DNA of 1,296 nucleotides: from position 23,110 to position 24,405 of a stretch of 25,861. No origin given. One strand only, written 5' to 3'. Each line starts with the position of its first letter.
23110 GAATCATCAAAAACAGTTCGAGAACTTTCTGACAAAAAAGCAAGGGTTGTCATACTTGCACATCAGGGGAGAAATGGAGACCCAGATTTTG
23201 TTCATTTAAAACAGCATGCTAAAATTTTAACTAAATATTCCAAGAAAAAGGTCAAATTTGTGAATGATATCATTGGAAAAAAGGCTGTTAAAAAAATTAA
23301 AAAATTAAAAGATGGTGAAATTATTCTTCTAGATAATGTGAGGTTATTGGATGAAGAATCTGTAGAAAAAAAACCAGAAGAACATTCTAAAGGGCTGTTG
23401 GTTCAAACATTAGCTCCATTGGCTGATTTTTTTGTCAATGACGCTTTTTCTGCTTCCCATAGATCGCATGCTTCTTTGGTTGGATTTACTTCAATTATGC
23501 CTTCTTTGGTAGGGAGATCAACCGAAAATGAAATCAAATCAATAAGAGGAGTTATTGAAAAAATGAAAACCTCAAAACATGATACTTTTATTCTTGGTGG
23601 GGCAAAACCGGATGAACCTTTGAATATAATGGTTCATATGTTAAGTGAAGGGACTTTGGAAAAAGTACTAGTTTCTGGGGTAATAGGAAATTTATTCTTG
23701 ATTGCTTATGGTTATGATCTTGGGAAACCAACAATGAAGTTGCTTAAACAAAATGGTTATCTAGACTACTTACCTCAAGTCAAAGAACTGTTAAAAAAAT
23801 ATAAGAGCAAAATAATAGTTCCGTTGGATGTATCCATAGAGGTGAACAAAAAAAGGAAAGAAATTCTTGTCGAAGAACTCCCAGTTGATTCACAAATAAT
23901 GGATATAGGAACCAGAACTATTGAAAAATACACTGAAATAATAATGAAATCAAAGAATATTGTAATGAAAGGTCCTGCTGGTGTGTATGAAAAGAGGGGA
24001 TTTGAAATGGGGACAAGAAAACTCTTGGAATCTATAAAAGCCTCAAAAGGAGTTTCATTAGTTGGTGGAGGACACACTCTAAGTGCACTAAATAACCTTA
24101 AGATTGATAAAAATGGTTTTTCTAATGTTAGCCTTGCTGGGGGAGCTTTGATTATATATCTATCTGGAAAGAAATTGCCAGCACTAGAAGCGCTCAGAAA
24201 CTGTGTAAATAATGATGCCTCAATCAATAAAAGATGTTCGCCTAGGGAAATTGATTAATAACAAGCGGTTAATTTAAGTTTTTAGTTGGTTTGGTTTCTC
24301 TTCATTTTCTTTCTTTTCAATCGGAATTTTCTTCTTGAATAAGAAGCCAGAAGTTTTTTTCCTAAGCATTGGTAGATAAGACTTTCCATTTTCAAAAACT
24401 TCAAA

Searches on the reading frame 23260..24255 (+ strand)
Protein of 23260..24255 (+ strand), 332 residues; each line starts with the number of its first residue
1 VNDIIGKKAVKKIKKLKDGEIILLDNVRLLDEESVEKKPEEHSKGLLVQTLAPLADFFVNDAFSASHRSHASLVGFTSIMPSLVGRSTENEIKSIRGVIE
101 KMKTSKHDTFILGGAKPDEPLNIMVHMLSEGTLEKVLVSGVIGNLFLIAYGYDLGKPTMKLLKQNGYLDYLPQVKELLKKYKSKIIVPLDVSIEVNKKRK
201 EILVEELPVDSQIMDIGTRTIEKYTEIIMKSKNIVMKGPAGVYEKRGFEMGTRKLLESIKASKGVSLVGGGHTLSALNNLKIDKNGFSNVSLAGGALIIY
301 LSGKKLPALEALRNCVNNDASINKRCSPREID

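Call 77: search_protein_families(library=pfam, proteins=[window:23260-24255:+], max_evalue=0.0001)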
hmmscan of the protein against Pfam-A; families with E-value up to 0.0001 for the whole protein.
window:23260-24255:+ (332 aa): 1 family
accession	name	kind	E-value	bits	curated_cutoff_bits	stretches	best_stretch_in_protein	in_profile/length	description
PF00162.24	PGK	-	4.1e-76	256.9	27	1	2-304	87-379/379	Phosphoglycerate kinase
